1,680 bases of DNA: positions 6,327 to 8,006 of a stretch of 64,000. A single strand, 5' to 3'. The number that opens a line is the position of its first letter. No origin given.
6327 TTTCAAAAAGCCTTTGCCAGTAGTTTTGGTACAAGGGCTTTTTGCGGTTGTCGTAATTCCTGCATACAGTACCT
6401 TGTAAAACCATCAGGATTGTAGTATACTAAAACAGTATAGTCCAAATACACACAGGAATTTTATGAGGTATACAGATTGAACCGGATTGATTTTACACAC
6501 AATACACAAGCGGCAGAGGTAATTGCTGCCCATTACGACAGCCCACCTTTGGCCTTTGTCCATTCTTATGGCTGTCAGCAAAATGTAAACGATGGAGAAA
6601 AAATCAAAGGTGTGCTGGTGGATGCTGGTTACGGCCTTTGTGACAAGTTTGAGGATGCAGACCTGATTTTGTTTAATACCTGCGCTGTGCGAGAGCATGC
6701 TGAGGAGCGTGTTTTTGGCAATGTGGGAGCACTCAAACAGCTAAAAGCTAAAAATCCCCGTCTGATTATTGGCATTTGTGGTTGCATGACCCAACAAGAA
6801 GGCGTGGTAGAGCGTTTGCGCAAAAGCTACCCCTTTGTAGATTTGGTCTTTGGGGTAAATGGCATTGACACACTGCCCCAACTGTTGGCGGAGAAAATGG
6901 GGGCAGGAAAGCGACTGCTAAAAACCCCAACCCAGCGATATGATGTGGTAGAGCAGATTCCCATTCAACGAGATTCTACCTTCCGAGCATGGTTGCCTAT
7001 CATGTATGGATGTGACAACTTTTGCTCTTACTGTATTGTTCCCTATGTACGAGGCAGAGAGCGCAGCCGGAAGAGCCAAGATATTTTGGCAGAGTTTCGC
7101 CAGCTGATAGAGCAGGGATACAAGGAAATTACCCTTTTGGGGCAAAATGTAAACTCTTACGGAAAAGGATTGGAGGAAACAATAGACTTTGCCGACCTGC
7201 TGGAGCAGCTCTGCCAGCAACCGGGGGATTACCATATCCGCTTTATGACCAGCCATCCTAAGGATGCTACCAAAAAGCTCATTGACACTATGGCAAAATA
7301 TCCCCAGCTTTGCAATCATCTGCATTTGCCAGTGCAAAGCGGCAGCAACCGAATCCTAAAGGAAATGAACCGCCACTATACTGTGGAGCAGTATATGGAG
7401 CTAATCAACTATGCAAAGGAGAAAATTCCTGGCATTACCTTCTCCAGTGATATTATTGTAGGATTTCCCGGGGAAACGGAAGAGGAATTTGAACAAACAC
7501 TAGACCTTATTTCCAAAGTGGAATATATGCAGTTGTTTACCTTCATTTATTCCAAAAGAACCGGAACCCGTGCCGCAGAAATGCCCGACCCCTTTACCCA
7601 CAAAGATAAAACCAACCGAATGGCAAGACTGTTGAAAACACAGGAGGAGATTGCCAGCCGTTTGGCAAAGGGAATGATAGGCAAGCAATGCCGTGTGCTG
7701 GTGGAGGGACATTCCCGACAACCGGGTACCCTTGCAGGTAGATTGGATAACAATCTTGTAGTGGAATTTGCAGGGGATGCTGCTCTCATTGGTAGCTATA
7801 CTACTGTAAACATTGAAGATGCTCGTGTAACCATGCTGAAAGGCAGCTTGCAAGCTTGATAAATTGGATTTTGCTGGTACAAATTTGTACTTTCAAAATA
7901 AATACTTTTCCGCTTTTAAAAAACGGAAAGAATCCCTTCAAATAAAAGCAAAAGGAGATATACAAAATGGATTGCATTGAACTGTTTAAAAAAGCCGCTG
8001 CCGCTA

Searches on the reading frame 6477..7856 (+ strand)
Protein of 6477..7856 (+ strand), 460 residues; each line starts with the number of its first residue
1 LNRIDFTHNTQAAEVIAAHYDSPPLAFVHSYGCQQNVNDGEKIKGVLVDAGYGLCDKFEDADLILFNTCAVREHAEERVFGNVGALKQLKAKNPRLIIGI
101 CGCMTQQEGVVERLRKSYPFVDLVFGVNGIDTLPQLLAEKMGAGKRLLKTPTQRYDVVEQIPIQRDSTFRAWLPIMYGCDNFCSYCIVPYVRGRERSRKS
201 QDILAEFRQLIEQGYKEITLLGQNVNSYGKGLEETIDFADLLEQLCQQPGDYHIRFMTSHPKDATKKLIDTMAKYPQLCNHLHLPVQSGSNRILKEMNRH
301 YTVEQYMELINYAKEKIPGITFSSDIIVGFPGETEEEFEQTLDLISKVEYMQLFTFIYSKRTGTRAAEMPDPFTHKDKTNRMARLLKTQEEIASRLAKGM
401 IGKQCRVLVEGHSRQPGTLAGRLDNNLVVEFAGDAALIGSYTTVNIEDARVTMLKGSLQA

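Call 65: list_cluster_members(proteins=[L015:6801-7505:+, L015:7564-8115:+, L017:4542-5249:+, L017:5323-5874:+, window:6477-7856:+, window:7967-8371:+, window:8527-11121:+, L005:10614-11165:+, L015:9102-10250:+, L018:4746-5453:+])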
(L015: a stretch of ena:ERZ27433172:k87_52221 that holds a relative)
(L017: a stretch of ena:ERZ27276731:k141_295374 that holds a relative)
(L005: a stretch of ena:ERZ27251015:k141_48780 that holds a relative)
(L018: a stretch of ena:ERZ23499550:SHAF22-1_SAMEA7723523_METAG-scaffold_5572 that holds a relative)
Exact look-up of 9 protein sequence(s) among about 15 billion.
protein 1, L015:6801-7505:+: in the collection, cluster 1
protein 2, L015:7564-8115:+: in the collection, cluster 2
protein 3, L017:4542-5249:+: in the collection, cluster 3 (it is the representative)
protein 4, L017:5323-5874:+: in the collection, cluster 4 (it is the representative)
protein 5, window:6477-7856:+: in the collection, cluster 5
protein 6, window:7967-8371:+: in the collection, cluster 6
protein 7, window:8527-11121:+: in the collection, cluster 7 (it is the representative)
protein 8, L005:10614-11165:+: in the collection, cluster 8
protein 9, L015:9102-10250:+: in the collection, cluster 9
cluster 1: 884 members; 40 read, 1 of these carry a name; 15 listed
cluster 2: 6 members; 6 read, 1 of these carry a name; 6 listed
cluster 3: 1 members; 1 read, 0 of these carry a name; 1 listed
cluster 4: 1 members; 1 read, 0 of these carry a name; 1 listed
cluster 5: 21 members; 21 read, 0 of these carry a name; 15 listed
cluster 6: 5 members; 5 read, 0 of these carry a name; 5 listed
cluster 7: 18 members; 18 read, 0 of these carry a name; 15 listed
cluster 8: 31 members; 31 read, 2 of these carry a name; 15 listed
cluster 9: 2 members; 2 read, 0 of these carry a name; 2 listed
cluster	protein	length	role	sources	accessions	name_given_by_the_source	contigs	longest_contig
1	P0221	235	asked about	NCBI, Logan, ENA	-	-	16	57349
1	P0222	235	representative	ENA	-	-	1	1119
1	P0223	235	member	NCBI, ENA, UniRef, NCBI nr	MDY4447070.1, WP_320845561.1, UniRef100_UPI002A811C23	UMP kinase [Gemmiger sp.] | UMP kinase n=3 Tax=Gemmiger TaxID=204475 RepID=UPI002A811C23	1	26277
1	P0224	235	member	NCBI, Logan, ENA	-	-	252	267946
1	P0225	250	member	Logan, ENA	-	-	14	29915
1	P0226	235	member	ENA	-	-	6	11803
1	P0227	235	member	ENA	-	-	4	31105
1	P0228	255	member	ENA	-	-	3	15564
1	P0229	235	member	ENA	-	-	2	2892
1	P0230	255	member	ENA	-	-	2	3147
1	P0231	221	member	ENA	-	-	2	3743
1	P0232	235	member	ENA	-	-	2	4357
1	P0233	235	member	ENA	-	-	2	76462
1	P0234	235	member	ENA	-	-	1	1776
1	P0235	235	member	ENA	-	-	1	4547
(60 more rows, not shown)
